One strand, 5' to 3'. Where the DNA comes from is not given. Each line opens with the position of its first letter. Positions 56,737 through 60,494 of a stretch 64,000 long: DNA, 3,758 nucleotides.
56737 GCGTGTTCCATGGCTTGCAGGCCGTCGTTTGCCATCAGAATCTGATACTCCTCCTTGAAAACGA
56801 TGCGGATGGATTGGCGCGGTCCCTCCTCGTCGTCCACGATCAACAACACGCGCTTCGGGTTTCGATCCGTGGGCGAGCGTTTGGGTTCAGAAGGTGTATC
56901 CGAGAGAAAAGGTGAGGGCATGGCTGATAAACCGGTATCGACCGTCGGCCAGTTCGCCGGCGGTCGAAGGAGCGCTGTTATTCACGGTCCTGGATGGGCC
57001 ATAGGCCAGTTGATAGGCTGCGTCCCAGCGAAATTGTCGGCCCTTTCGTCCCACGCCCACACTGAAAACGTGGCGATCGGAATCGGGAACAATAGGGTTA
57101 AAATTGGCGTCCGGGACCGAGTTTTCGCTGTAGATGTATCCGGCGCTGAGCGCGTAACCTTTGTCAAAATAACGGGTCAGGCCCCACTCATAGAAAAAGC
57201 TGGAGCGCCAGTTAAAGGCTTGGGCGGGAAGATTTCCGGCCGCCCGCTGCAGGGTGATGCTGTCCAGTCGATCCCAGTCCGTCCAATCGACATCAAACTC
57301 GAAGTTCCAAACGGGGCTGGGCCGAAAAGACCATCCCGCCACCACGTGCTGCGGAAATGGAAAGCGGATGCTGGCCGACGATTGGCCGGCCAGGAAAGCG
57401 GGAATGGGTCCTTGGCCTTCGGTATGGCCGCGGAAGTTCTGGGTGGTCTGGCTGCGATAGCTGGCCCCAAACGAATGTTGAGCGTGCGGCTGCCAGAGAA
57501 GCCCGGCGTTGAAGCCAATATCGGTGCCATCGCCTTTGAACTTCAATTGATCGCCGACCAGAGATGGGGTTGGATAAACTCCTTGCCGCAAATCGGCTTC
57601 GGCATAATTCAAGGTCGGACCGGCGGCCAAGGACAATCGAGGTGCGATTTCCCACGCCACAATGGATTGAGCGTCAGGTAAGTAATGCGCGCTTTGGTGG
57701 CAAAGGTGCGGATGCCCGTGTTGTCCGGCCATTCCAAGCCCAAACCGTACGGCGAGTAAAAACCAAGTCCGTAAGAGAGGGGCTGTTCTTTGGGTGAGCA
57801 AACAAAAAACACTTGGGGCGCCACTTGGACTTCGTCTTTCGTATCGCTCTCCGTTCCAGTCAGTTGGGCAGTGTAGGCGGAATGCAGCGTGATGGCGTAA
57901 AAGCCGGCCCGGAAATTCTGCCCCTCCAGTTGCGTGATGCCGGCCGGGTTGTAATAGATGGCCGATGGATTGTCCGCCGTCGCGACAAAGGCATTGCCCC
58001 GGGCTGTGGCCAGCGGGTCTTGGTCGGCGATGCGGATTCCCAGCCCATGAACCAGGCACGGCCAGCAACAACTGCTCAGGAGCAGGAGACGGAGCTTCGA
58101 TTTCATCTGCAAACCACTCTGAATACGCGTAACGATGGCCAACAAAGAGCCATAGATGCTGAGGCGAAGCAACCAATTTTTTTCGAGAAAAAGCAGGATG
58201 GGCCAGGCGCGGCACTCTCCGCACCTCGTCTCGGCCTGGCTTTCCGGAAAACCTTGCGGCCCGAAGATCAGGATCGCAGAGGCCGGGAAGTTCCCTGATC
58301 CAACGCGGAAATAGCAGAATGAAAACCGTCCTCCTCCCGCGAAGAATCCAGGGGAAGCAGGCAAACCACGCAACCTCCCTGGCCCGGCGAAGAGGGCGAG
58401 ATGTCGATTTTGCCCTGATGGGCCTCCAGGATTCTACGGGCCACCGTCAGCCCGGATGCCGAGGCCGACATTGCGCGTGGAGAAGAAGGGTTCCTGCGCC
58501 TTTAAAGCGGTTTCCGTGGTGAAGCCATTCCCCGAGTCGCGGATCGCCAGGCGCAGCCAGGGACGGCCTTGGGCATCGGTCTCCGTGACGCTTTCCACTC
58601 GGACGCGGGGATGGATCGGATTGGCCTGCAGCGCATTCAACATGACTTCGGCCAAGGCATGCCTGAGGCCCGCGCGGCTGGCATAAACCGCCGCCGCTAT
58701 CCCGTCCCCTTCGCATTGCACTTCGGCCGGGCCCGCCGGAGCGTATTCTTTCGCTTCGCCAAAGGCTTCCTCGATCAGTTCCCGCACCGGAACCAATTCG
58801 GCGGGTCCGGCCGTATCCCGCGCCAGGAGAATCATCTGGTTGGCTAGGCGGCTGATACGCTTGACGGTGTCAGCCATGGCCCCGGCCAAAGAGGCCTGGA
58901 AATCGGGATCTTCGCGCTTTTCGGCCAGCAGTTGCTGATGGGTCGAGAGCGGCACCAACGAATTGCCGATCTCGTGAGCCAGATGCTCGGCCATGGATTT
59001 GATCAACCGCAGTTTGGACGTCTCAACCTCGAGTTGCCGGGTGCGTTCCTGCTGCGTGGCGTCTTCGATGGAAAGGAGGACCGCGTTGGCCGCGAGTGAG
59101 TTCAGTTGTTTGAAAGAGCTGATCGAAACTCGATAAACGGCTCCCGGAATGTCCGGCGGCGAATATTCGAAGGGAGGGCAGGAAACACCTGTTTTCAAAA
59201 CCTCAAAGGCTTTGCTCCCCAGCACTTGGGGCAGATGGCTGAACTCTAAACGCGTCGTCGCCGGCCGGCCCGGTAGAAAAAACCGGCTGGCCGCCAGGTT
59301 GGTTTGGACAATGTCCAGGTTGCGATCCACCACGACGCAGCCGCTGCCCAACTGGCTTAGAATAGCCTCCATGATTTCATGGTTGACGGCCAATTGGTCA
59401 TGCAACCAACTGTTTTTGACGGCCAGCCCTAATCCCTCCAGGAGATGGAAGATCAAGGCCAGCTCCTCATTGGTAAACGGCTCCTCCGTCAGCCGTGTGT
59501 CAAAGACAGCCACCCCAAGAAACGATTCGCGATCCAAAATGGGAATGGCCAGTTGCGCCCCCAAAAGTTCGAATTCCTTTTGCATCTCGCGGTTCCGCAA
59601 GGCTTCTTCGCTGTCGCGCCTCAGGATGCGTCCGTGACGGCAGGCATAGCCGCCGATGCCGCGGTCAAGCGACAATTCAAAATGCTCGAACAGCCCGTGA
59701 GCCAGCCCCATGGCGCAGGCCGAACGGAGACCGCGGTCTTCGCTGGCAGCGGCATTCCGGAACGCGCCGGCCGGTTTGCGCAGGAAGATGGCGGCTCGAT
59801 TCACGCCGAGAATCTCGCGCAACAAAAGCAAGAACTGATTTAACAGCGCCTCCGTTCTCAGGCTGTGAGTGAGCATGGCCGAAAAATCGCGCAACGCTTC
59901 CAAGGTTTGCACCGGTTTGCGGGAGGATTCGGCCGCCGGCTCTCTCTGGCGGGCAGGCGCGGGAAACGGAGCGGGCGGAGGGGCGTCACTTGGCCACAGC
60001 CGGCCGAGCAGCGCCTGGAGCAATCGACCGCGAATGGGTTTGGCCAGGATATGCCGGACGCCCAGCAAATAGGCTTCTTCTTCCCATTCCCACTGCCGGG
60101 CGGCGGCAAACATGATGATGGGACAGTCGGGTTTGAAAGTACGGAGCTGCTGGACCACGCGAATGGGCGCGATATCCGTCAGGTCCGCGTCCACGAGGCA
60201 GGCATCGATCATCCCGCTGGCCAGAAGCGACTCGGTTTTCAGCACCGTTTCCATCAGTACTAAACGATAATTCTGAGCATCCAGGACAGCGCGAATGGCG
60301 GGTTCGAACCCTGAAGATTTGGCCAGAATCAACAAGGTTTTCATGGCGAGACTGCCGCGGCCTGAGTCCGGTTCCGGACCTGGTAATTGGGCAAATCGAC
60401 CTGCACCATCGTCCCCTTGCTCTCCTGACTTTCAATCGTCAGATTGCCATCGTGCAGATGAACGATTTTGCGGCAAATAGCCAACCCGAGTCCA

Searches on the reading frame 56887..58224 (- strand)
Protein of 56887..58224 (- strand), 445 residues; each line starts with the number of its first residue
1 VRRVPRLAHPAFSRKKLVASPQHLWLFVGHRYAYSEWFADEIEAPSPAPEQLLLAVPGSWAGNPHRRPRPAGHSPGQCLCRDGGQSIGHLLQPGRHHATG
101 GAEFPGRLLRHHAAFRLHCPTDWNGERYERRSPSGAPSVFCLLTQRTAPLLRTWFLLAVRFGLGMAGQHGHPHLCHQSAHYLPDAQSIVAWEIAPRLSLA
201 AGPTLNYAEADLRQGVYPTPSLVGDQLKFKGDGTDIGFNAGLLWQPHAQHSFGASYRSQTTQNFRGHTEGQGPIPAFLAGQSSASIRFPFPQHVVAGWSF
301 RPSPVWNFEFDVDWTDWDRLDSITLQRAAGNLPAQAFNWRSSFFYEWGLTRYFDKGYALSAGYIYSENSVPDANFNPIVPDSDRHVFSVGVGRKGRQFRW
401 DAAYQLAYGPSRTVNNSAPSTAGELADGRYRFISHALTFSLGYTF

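Call 45: search_protein_families(library=pfam, proteins=[window:56887-58224:-], max_evalue=0.0001)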
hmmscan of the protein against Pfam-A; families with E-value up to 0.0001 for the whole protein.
window:56887-58224:- (445 aa): 1 family
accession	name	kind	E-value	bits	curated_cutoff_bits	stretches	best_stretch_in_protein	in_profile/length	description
PF03349.22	Toluene_X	-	1.2e-36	126.5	29.7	1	186-443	143-419/421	Outer membrane protein transport protein (OMPP1/FadL/TodX)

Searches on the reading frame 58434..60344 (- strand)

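Call 44: search_protein_families(library=pfam, proteins=[window:58434-60344:-], max_evalue=0.0001)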
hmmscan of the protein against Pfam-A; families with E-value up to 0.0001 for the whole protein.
window:58434-60344:- (636 aa): 4 families
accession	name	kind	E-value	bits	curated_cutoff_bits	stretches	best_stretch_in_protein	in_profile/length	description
PF01590.32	GAF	-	1e-08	36.2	22.4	1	165-299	3-123/133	GAF domain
PF00072.30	Response_reg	-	1.7e-08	35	30.2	1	16-111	13-108/111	Response regulator receiver domain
PF00512.31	HisKA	-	1.8e-05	25.2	26.9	0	451-513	5-66/66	His Kinase A (phospho-acceptor) domain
PF02518.31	HATPase_c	-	2.1e-05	25.4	26.4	1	558-630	4-77/111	Histidine kinase-, DNA gyrase B-, and HSP90-like ATPase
